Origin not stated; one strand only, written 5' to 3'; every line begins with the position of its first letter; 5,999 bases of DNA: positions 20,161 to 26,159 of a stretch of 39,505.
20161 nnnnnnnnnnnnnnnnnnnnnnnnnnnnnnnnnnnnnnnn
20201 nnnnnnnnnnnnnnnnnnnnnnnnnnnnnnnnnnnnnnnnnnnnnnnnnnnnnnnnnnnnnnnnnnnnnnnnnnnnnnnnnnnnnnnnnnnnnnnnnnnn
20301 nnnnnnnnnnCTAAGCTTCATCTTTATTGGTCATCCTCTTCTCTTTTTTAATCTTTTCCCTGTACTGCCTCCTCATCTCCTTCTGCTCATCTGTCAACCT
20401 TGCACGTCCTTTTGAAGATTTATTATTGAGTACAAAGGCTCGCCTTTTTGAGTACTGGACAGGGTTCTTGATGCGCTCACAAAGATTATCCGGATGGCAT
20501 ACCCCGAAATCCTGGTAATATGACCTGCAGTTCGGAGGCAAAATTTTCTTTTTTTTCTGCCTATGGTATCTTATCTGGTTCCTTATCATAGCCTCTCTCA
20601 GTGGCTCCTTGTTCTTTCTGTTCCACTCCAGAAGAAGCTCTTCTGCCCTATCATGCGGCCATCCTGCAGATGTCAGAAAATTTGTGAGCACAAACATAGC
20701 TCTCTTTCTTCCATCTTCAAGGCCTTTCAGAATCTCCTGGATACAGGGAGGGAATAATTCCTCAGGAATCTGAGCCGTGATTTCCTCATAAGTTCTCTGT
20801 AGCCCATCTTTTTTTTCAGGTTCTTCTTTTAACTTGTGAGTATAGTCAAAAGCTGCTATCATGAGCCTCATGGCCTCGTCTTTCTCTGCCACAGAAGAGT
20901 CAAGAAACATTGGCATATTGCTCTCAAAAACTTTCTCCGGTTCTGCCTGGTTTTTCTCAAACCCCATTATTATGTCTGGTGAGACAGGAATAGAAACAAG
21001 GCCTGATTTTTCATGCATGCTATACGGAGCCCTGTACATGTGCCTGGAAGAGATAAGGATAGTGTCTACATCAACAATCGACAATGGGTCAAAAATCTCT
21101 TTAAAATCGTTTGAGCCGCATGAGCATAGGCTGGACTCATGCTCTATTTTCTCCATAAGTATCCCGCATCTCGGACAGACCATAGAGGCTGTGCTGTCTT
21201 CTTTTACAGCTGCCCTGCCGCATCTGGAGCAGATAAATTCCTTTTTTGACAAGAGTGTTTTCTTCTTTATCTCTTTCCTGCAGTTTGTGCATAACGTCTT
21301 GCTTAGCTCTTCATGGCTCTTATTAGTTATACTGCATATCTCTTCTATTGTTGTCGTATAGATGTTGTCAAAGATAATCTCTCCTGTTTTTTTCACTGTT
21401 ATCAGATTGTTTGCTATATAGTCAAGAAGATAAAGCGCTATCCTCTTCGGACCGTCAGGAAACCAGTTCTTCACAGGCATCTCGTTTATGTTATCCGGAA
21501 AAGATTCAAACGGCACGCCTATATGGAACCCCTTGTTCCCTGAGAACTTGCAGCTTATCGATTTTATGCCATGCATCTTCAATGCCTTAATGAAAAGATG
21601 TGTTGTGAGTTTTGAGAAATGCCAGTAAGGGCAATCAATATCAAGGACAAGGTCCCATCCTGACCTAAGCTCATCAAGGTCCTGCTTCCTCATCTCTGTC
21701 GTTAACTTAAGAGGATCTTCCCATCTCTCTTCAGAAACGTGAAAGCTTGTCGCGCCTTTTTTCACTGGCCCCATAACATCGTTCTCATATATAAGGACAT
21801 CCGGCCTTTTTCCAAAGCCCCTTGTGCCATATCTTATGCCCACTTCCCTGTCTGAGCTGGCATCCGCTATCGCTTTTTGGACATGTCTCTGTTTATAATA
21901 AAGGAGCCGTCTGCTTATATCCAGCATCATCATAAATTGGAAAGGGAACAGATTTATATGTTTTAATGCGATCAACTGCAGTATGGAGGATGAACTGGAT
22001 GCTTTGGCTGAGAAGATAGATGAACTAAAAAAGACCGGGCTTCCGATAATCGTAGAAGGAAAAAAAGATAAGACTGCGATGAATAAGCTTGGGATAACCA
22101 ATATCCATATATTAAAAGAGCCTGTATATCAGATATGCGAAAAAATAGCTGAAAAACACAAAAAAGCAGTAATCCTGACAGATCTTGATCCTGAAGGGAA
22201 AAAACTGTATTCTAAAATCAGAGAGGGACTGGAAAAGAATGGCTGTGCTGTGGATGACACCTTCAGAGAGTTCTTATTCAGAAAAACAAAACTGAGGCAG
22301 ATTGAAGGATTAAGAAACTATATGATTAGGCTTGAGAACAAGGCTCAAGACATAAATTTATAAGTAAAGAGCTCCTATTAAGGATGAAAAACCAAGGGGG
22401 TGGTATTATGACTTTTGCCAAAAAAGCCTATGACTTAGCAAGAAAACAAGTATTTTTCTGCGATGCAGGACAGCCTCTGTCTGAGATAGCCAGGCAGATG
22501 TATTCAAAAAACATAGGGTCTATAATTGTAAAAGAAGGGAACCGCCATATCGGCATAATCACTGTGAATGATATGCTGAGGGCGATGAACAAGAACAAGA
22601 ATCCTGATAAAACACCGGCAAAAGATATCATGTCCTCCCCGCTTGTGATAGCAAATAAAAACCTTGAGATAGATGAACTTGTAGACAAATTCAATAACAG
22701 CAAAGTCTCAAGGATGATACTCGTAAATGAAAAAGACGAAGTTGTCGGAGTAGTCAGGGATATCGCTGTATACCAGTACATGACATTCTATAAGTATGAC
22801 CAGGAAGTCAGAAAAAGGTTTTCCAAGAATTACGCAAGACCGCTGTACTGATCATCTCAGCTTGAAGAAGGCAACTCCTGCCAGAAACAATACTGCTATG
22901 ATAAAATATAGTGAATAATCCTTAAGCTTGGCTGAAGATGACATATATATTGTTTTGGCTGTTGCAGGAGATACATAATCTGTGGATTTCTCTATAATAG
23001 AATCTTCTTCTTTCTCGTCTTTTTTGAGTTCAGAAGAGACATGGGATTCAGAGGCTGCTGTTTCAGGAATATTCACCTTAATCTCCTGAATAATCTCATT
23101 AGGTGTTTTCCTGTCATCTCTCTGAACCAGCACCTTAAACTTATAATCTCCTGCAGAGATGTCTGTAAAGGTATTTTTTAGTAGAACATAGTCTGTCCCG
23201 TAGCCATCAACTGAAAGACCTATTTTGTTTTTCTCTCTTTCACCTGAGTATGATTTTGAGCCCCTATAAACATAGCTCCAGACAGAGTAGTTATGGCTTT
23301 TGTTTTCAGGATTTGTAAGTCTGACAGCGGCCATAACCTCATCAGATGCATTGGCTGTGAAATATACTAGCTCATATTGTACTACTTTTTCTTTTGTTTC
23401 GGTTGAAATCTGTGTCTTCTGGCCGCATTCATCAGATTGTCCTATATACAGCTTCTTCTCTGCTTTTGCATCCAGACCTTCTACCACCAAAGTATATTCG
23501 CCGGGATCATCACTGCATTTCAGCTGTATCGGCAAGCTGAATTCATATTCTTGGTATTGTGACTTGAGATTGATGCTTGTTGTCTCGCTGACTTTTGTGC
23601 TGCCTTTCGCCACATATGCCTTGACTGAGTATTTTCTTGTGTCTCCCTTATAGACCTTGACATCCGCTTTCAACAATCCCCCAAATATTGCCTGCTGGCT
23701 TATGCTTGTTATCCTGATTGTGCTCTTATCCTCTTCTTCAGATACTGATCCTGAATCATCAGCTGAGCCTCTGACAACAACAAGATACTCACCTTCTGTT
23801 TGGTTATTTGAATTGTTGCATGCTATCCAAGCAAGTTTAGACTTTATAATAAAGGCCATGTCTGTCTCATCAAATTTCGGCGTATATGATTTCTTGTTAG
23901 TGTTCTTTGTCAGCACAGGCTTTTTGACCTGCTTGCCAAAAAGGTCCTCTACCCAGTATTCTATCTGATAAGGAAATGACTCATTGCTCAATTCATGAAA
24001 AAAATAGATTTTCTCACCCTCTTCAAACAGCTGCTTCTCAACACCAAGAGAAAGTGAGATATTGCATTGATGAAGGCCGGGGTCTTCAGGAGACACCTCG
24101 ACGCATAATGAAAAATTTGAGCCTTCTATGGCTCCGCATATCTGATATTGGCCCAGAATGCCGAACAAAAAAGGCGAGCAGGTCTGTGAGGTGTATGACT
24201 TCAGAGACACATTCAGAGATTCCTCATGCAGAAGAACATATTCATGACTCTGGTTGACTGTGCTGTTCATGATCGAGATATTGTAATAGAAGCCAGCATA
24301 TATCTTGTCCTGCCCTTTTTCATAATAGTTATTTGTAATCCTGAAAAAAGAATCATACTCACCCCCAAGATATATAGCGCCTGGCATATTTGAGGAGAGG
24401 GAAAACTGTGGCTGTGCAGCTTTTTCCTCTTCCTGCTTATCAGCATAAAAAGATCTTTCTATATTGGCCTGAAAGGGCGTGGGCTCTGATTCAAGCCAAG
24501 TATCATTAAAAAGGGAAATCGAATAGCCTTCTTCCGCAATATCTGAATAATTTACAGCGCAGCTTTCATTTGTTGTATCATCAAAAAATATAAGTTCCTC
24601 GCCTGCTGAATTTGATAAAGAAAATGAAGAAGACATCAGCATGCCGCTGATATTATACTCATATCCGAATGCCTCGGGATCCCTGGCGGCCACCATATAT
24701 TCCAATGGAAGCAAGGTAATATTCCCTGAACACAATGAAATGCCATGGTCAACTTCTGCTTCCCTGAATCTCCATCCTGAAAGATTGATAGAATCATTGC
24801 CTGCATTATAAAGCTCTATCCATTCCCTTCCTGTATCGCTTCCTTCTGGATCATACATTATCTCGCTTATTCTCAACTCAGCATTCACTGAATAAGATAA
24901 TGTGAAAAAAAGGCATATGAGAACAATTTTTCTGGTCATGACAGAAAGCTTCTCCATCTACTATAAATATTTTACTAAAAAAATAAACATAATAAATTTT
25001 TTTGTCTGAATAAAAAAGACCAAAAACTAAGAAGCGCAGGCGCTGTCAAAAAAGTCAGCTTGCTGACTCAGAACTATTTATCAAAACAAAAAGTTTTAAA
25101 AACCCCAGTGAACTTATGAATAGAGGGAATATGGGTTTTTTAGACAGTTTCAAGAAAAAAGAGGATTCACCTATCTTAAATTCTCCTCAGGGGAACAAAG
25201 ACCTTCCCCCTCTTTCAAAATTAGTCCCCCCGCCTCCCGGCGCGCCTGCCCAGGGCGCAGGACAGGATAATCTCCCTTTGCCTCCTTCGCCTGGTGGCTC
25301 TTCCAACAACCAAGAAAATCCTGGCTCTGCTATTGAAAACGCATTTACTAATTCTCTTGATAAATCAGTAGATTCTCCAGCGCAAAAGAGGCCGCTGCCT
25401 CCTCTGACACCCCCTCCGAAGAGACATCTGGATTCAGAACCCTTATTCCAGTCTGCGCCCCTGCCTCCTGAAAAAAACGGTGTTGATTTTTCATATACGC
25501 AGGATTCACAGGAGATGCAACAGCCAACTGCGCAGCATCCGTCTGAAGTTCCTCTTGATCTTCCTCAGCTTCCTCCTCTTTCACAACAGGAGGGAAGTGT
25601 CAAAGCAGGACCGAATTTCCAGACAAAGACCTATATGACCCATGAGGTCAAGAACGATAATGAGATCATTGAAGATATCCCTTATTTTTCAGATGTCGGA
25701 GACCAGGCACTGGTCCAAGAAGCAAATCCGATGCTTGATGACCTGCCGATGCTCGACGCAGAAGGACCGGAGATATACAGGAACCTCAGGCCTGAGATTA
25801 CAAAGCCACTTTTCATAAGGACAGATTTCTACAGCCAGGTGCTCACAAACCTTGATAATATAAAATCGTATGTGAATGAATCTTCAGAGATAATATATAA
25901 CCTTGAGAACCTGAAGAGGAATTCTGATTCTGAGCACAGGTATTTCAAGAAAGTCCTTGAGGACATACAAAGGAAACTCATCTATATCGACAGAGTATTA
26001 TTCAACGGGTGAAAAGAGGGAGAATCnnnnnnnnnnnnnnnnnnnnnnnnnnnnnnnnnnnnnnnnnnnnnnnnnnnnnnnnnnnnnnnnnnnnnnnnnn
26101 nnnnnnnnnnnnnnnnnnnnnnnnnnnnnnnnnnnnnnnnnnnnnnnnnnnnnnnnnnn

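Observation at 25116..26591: Three tandem, tightly coupled paralogous coiled-coil genes of unrecognised family, the first with a ~200-aa poly-proline arm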

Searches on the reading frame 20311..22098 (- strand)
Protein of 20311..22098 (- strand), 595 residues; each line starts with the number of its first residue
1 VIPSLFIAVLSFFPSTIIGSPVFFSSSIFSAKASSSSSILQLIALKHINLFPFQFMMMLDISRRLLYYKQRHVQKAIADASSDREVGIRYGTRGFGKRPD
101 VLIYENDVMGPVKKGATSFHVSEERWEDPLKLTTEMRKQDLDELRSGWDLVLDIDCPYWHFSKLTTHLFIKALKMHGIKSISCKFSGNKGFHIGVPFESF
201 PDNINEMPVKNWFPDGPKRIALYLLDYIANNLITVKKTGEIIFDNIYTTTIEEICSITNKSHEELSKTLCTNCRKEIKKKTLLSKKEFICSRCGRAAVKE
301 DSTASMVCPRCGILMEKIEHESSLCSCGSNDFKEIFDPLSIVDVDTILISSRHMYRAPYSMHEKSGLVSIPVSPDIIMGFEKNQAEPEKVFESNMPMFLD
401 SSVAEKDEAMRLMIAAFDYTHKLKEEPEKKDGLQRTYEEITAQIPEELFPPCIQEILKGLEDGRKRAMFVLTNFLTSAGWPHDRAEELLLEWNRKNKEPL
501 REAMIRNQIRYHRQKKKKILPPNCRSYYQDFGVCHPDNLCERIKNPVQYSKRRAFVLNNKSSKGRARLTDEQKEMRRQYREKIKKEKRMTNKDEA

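Call 28: search_protein_families(library=pfam, proteins=[window:20311-22098:-], max_evalue=0.001)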
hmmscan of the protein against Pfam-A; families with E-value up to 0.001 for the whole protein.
window:20311-22098:- (595 aa): 3 families
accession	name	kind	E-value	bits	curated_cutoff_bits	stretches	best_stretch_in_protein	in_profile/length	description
PF04104.19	DNA_primase_lrg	-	2.2e-11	44.1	22.4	1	404-544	64-218/266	Eukaryotic and archaeal DNA primase, large subunit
PF01896.25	DNA_primase_S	-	8.2e-08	33.2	26.8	1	159-373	21-162/163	DNA primase small subunit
PF09297.16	Zn_ribbon_NUD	-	0.00022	21.3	24.8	1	290-312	6-28/32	NADH pyrophosphatase zinc ribbon domain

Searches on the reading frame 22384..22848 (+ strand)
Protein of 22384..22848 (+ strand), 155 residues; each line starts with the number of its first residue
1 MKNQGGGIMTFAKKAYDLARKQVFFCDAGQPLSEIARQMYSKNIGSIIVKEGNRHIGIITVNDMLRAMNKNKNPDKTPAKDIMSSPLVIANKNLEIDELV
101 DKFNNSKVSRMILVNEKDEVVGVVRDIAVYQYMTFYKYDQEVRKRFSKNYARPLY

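Call 28: search_protein_families(library=pfam, proteins=[window:22384-22848:+], max_evalue=0.001)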
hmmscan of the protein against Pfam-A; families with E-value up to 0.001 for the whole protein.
window:22384-22848:+ (155 aa): 1 family
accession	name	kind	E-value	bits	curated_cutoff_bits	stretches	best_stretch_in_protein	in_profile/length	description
PF00571.33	CBS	-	2.4e-20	73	24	2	17-69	3-56/57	CBS domain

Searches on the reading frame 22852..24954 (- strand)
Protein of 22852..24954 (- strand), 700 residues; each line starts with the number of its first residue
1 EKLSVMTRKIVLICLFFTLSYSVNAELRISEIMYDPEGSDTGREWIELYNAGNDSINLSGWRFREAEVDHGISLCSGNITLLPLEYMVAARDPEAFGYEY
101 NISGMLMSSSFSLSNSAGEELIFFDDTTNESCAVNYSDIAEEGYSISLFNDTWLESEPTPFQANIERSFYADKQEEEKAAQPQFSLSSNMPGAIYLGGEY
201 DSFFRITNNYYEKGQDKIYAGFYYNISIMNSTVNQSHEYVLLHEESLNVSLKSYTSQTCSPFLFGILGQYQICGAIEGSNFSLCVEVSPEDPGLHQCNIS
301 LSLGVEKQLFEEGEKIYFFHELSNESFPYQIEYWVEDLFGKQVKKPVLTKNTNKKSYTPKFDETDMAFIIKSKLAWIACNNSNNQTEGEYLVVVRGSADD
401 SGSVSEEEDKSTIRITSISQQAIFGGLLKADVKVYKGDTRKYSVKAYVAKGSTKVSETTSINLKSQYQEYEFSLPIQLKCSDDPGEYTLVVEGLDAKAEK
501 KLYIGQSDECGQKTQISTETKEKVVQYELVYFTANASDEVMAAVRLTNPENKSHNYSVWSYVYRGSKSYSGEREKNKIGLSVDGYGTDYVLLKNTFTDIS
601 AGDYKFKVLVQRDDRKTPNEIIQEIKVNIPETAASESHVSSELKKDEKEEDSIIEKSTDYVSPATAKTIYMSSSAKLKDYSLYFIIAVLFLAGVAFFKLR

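Call 28: search_protein_families(library=pfam, proteins=[window:22852-24954:-], max_evalue=0.001)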
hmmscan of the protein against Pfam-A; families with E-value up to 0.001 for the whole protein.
window:22852-24954:- (700 aa): 1 family
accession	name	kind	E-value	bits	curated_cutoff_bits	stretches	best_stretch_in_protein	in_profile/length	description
PF00932.25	LTD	-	2.6e-15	57.2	34.3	1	24-136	5-107/109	Lamin Tail Domain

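Call 67: search_protein_families(library=ncbifam, proteins=[window:22852-24954:-], max_evalue=1)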
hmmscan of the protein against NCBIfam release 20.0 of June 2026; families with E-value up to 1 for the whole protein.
window:22852-24954:- (700 aa): 1 family
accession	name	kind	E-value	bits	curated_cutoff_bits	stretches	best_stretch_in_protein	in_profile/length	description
TIGR01909.1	C_GCAxxG_C_C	subfamily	0.11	12.6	47.4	1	244-284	12-52/120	C-GCAxxG-C-C family (seleno)protein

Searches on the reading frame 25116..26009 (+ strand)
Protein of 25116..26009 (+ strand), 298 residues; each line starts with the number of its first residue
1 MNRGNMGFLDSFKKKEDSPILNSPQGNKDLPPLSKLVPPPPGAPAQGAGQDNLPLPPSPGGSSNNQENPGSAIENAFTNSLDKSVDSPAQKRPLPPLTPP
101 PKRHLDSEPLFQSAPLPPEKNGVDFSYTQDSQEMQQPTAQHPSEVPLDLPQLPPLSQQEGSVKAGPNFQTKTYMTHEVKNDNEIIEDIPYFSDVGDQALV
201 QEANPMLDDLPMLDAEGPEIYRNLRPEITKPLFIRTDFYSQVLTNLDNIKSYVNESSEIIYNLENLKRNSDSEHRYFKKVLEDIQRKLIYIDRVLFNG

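Call 5: search_protein_families(library=pfam, proteins=[window:25116-26009:+], max_evalue=10)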
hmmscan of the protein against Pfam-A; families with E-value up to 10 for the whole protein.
window:25116-26009:+ (298 aa): 1 family
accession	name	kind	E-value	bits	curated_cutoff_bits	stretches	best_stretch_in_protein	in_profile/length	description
PF13047.11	DUF3907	-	0.02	15.4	27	1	245-293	11-54/147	Protein of unknown function (DUF3907)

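Call 6: search_protein_families(library=ncbifam, proteins=[window:25116-26009:+], max_evalue=10)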
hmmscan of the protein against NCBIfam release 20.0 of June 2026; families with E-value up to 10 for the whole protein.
window:25116-26009:+ (298 aa): 0 families

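Call 33: find_homologous_proteins(query=window:25131-26009:+, max_evalue=0.01)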
Query window:25131-26009:+ (293 aa): 19 proteins with E <= 0.01 among 841 candidates.
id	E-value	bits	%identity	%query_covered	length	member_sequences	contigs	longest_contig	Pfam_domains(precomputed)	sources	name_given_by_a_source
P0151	2.5e-189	646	100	100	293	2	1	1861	-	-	-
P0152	1.1e-26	112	45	55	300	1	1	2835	-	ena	-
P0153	7.1e-26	110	36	100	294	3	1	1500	-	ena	-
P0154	9.5e-26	109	35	100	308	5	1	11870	-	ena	-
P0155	1.1e-25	109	36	100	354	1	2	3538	-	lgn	-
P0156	1.4e-25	109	34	100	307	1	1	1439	-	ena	-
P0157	5.3e-25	107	55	38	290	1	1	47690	-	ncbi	-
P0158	5.2e-24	104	53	38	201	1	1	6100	-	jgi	-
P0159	9.4e-24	103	48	38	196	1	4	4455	-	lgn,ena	-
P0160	2.2e-23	102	50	38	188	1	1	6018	-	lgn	-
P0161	9.9e-23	99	40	73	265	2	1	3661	-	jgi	-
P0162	4.2e-22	97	50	39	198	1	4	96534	-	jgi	jgi:hypothetical protein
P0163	4.2e-22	97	45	54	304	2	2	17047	-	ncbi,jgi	-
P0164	2.3e-20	92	39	69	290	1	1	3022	-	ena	-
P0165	4.3e-20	91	35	100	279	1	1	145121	-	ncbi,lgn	-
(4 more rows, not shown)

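Call 63: search_protein_families(library=phrogs, proteins=[window:25131-26009:+], max_evalue=0.01)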
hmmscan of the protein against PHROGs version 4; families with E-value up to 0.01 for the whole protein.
window:25131-26009:+ (293 aa): 0 families

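Call 64: search_protein_families(library=padloc, proteins=[window:25131-26009:+], max_evalue=0.01)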
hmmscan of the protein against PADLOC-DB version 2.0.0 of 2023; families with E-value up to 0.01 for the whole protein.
window:25131-26009:+ (293 aa): 0 families
